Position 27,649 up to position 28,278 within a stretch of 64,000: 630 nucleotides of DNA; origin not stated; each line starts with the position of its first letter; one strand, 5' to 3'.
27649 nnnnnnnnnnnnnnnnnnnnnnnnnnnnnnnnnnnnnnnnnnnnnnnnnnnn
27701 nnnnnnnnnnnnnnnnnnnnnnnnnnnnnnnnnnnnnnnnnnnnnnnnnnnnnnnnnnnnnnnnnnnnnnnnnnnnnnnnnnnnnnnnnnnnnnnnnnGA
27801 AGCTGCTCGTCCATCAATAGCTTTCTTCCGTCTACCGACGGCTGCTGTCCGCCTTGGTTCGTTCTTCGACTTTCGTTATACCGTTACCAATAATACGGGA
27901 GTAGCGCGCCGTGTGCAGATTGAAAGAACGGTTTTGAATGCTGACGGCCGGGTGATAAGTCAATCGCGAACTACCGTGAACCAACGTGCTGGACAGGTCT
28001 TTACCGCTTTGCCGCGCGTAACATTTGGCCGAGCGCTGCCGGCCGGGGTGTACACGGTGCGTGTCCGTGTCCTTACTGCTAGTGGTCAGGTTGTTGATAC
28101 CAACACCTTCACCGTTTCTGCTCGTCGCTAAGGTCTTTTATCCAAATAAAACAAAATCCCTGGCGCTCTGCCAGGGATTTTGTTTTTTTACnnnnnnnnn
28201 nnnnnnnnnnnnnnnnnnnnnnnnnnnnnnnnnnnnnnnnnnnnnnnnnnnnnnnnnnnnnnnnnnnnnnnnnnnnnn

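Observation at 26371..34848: Two paralogous giant surface proteins (FN3 array; NHL propeller plus FN3) sharing a novel C-terminal module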

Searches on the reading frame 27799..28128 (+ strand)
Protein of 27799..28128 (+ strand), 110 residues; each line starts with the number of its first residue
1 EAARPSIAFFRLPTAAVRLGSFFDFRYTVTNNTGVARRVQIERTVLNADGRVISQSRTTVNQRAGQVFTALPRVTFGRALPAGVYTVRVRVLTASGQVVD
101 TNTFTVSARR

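Call 18: search_protein_representatives(alignment_id=A1)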
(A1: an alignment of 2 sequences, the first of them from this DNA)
Query: 2 sequences, 114 profile positions. Proteins with E-value up to 0.001 (for the whole library): 267; up to 1e-10: 106; up to 1e-30: 2. The best 150 are listed.
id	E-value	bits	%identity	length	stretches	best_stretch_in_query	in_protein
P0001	1.0e-47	177.5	-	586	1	1-114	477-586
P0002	4.1e-31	124.0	-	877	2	5-113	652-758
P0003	1.6e-29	118.9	-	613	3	7-114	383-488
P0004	2.2e-29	118.4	-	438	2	5-111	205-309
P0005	7.2e-29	116.8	-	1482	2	14-113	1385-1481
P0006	3.5e-28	114.5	-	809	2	5-113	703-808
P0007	8.2e-28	113.4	-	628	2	19-114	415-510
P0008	1.8e-27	112.3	-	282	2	5-112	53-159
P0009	1.9e-27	112.2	-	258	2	3-104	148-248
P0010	1.3e-26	109.5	-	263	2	7-112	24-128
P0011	2.6e-26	108.5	-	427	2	3-112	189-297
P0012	2.6e-26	108.5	-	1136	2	5-113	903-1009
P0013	5.5e-26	107.5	-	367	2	4-113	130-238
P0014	6.3e-26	107.3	-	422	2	3-113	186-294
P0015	1.6e-25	106.0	-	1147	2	4-113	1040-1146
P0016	7.6e-25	103.8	-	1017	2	5-112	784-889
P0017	1.7e-24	102.7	-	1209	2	4-110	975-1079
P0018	1.7e-23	99.5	-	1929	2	4-114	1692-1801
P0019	3.3e-23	98.5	-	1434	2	6-113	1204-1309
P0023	3.9e-22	95.1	-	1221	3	4-114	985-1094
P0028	2.3e-21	92.6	-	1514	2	9-113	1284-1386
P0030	3.4e-21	92.0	-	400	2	18-97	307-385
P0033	6.0e-21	91.2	-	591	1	2-114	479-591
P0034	6.3e-21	91.2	-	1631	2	6-113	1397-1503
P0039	5.3e-20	88.2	-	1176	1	7-114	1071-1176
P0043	4.0e-19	85.4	-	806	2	15-114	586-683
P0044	4.9e-19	85.1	-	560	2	4-113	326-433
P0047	1.0e-18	84.0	-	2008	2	6-114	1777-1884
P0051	3.9e-18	82.2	-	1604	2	14-114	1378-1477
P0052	5.9e-18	81.6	-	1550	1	4-112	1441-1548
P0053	1.3e-17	80.4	-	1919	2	19-114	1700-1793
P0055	4.4e-17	78.8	-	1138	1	2-109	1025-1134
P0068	2.1e-15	73.3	-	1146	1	4-114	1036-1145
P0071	3.2e-15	72.8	-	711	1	4-114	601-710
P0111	3.2e-10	56.7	-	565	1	4-112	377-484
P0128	6.3e-09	52.5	-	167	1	22-112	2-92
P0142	2.0e-08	50.9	-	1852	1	12-112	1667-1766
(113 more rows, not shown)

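Call 25: search_protein_families(library=pfam, alignment_id=A2, max_evalue=1)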
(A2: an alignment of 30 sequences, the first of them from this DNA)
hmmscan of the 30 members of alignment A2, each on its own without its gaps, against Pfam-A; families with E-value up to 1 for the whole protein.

A. member 1, seq(110 aa): 9 families
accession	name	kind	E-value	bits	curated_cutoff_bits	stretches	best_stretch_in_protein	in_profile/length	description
PF13860.13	FlgD_ig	-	8.9e-05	22.8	27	2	44-93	28-77/79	FlgD Ig-like domain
PF13752.12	DUF4165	-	0.00032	21.1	25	1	32-104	38-114/121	Domain of unknown function (DUF4165)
PF16967.11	TcfC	-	0.00096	19.1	29.4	1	78-103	39-63/68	E-set like domain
PF04234.18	CopC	-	0.0057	18.1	23.3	1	44-105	36-91/92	CopC domain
PF00703.27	Glyco_hydro_2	-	0.042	15.1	23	1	25-103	22-103/109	Glycosyl hydrolases family 2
PF17786.7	Mannosidase_ig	-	0.096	13.7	23.4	1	26-105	4-85/91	Mannosidase Ig/CBM-like domain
PF18911.6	PKD_4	-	0.12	12.8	27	1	82-106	59-83/85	PKD domain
PF22021.2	RbmA-like_FnIII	-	0.14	12.4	27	1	63-103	65-106/111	RbmA-like, FnIII domain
PF11141.13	DUF2914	-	0.19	11.9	23.6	1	88-106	44-62/62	Protein of unknown function (DUF2914)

B. families by the number of members that match (of 30 scanned): 67 families (the first 25 are shown)
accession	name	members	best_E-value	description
PF07495.19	Y_Y_Y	9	0.0049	Y_Y_Y domain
PF17786.7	Mannosidase_ig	8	0.0011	Mannosidase Ig/CBM-like domain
PF19077.6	Big_13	7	0.0022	Bacterial Ig-like domain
PF22021.2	RbmA-like_FnIII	7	0.006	RbmA-like, FnIII domain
PF01835.25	MG2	6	7e-05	MG2 domain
PF13860.13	FlgD_ig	6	8.9e-05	FlgD Ig-like domain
PF16967.11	TcfC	6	0.00096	E-set like domain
PF02221.20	E1_DerP2_DerF2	6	0.0085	ML domain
PF16116.10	DUF4832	5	0.002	Domain of unknown function (DUF4832)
PF15418.12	DUF4625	5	0.0073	Domain of unknown function (DUF4625)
PF10633.15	NPCBM_assoc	4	0.0034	NPCBM-associated, NEW3 domain of alpha-galactosidase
PF04234.18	CopC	4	0.0057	CopC domain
PF13752.12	DUF4165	3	0.00032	Domain of unknown function (DUF4165)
PF00703.27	Glyco_hydro_2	3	0.0048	Glycosyl hydrolases family 2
PF18705.7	DUF5643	3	0.013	Family of unknown function (DUF5643)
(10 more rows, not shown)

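Call 26: search_solved_structures(query=A2, max_evalue=10)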
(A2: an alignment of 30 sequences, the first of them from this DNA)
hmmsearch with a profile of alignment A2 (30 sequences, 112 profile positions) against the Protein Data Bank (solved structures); distinct sequences matched with E-value up to 10: 41.
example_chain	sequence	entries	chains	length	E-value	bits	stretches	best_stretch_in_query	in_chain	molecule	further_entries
4kkp_A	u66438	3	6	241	9.9e-05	25.3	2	57-106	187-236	RbmA protein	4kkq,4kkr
4be5_A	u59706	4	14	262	0.00013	24.9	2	57-106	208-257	RBMA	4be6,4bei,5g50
2yn3_A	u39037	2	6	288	0.00069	22.6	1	80-111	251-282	PUTATIVE INNER MEMBRANE PROTEIN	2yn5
3vmn_A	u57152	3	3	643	0.0069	19.3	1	14-111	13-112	Dextranase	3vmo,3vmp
6nz0_Z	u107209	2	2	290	0.021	17.8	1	80-101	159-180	Dyslexia-associated protein KIAA0319-like protein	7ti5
9lqj_A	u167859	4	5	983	0.036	17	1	82-110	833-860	Collagenase ColH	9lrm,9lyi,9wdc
9lrk_A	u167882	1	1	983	0.036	17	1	82-110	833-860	Collagenase ColH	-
2y72_A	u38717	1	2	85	0.075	16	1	73-111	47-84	COLLAGENASE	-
4jrw_A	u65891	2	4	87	0.081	15.9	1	73-111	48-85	Collagenase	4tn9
4aqo_A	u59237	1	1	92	0.087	15.8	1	73-111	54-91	COLLAGENASE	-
4jgu_A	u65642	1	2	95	0.14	15.1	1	81-110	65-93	ColH protein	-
6e57_A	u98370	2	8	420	0.14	15.1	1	74-106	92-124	surface glycan binding protein B | Mixed-linkage glucan utilization locus (MLGUL) SGBP-B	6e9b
7eh9_A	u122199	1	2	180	0.22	14.5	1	42-103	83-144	Basal-body rod modification protein FlgD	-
3j31_P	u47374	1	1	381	0.23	14.5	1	74-97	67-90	C381 turret protein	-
4ind_A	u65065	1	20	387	0.24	14.4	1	74-97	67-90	C381 turret protein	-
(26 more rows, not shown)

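Call 29: find_homologous_proteins(query=A2, max_evalue=0.001)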
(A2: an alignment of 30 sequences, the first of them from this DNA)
Query A2 (30 sequences) (110 aa, profile of the alignment): 1 proteins with E <= 0.001 among 1530 candidates.
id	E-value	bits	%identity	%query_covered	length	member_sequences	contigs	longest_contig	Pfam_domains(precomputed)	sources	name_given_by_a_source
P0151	5.1e-14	70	27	67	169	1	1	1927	PF01471.24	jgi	-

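Call 32: predict_structure(alignment_id=A2)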
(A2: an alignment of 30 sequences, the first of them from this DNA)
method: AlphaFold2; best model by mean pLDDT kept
length: 110 residues; sequences in the alignment: 30
mean_pLDDT: 95.7   pTM: 0.86
mean pLDDT of the five models: 95.7, 95.7, 95.7, 95.4, 95.3
residues with pLDDT >= 90: 105; 70-90: 2; 50-70: 2; < 50: 1
segments of 3 or more residues with pLDDT < 50: none
pLDDT, mean of each block of 10 residues (from residue 1): 80 97 98 96 98 98 97 98 98 95 98
secondary structure, 60 per line:
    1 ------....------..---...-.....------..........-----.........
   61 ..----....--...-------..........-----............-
elements in order: E7-10 E22-24 E26-30 E37-46 E52-62 E67-70 E73-75 E83-92 E98-109

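Call 34: find_encoding_contigs(protein=P0033, flank=10000, max_places=4)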
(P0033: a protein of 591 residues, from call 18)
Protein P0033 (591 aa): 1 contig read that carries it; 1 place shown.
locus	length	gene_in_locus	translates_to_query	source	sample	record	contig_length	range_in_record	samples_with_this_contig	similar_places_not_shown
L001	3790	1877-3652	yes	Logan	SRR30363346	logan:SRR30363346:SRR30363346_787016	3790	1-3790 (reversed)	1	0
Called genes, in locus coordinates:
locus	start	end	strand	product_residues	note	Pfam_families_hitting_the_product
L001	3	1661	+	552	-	?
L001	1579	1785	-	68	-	-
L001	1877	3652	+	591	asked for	PF00041:fn3 (faint)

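Call 35: find_encoding_contigs(protein=P0052, flank=10000, max_places=4)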
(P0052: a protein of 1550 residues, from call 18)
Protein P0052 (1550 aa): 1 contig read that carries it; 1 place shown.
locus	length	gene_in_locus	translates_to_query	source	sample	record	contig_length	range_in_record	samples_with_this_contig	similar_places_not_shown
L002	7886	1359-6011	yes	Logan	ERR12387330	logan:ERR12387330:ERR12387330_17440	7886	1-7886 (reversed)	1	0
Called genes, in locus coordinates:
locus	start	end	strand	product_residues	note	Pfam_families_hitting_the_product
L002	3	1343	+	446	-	?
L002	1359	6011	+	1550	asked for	PF01436:NHL (faint), PF01731:Arylesterase (faint), PF08450:SGL (faint), PF08816:Ivy (faint), PF10282:Lactonase (faint), PF00041:fn3 (faint), PF26747:Ig-like_AcrB (faint)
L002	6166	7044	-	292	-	-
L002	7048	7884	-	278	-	?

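Call 36: find_encoding_contigs(protein=P0039, flank=10000, max_places=4)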
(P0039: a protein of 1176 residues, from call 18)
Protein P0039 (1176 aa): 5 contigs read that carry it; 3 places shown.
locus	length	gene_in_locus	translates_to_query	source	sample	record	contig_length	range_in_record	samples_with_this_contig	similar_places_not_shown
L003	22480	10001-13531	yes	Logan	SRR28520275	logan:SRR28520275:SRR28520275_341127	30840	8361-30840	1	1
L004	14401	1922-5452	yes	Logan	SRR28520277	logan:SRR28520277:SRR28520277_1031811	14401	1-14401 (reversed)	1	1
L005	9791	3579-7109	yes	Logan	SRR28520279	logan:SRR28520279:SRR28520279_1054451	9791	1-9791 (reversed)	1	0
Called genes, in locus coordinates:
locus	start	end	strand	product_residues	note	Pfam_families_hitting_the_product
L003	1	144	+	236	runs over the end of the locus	PF13482:RNase_H_2, PF03104:DNA_pol_B_exo1 (weak), PF10108:DNA_pol_B_exo2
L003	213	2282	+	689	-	PF02534:T4SS-DNA_transf, PF10412:TrwB_AAD_bind, PF12696:TraG-D_C (weak)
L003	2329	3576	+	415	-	PF00587:tRNA-synt_2b, PF03129:HGTP_anticodon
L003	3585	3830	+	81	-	PF00462:Glutaredoxin, PF13417:GST_N_3 (weak)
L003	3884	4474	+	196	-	PF13482:RNase_H_2, PF10108:DNA_pol_B_exo2 (faint)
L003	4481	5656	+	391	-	PF00266:Aminotran_5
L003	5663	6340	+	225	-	-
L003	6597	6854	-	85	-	-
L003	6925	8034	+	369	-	PF03054:tRNA_Me_trans, PF20259:tRNA_Me_trans_M, PF20258:tRNA_Me_trans_C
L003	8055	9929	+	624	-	PF01411:tRNA-synt_2c, PF07973:tRNA_SAD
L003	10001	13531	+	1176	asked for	PF23376:Fn3_VIN3 (faint), PF00041:fn3 (weak)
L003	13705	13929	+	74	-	PF01176:eIF-1a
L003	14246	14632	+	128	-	PF00416:Ribosomal_S13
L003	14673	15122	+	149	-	PF00411:Ribosomal_S11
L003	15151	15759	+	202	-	PF00163:Ribosomal_S4, PF01479:S4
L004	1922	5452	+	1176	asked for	PF23376:Fn3_VIN3 (faint), PF00041:fn3 (weak)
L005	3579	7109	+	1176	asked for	PF23376:Fn3_VIN3 (faint), PF00041:fn3 (weak)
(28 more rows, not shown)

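Call 41: list_cluster_members(proteins=[P0001, P0005, P0012, P0015, P0017, P0018, P0019, P0055, P0068, P0071])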
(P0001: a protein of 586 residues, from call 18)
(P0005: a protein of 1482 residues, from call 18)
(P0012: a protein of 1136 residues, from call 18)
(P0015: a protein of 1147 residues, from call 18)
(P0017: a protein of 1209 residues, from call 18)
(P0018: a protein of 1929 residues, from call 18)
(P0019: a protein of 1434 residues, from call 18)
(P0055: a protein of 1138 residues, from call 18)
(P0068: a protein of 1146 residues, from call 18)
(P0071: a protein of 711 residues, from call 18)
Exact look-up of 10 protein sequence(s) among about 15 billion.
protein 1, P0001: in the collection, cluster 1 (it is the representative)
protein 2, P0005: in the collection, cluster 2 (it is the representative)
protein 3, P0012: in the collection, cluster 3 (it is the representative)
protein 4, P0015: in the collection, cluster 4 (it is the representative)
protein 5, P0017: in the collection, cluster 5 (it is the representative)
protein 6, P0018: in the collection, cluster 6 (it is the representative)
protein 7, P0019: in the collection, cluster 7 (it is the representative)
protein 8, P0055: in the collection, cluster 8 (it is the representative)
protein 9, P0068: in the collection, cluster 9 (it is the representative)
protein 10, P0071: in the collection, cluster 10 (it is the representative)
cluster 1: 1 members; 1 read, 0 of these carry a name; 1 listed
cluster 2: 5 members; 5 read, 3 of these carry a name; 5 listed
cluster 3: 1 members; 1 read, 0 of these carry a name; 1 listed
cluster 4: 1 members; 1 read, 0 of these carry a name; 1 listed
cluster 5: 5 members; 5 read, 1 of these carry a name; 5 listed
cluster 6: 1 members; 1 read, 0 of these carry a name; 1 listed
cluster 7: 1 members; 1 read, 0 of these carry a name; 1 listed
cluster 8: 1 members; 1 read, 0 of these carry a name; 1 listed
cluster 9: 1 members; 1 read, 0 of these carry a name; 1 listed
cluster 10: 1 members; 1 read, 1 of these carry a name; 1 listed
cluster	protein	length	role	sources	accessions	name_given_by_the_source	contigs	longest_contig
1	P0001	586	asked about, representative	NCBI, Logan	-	-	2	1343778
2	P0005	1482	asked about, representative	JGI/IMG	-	-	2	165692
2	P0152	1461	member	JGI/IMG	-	hypothetical protein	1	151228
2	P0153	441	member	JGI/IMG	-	hypothetical protein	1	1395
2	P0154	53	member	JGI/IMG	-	hypothetical protein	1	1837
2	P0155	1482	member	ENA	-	-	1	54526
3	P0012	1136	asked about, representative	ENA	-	-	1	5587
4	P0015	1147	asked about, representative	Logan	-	-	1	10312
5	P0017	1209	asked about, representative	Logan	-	-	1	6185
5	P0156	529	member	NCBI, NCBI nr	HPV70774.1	MAG TPA: hypothetical protein PKY08_02655, partial [Candidatus Magasanikbacteria ... | hypothetical protein [Candidatus Magasanikbacteria bacterium]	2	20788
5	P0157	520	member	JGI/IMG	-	-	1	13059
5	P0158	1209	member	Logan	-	-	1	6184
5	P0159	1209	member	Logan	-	-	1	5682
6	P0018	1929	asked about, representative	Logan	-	-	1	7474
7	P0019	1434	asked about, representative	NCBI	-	-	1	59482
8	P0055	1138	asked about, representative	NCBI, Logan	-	-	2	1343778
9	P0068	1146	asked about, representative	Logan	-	-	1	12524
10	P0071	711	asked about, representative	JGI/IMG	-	sugar lactone lactonase YvrE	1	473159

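Call 42: find_encoding_contigs(protein=P0055, flank=10000, max_places=3)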
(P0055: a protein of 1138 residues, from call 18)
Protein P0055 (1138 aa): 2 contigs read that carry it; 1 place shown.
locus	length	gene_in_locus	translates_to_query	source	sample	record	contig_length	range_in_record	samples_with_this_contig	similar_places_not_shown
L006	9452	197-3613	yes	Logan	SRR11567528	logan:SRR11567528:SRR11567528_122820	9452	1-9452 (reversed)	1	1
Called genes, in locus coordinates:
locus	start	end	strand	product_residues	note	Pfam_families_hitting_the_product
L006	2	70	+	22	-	?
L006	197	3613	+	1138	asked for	PF00041:fn3 (faint), PF23376:Fn3_VIN3 (faint), PF25059:FN3_DSCAM-DSCAML_C (faint)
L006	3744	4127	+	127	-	-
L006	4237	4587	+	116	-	-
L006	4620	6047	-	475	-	PF19295:SufBD_N, PF01458:SUFBD_core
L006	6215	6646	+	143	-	-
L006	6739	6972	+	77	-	-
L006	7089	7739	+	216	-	PF00970:FAD_binding_6, PF00175:NAD_binding_1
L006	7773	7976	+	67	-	-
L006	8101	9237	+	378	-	-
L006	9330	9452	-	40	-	?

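Call 43: find_encoding_contigs(protein=P0019, flank=10000, max_places=3)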
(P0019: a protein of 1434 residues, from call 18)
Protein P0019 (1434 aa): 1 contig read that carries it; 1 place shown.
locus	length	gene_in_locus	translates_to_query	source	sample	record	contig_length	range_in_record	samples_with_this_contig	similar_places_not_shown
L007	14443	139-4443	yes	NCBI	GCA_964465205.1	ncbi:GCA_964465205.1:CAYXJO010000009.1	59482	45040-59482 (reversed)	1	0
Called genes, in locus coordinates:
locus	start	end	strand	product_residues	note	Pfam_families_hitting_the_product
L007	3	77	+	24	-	?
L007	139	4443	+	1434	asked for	PF16656:Pur_ac_phosph_N (faint), PF23376:Fn3_VIN3 (faint), PF25059:FN3_DSCAM-DSCAML_C (faint), PF16893:fn3_2 (faint), PF00041:fn3 (weak), PF10179:NDNF (faint), PF00041:fn3, PF00041:fn3, +1 more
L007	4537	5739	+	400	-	PF17785:PUA_3, PF10672:Methyltrans_SAM, PF02475:TRM5-TYW2_MTfase (faint), PF03602:Cons_hypoth95 (weak)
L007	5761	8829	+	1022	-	PF07705:CARDB (faint)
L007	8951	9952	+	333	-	PF00044:Gp_dh_N, PF02800:Gp_dh_C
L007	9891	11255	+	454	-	PF22434:PilW_C (faint), PF08334:T2SSG (weak)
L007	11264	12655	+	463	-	PF01336:tRNA_anti-codon, PF00152:tRNA-synt_2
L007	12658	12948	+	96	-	-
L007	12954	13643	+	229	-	PF02616:SMC_ScpA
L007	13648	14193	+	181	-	PF04079:SMC_ScpB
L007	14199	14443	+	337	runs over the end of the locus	PF00768:Peptidase_S11, PF13354:Beta-lactamase2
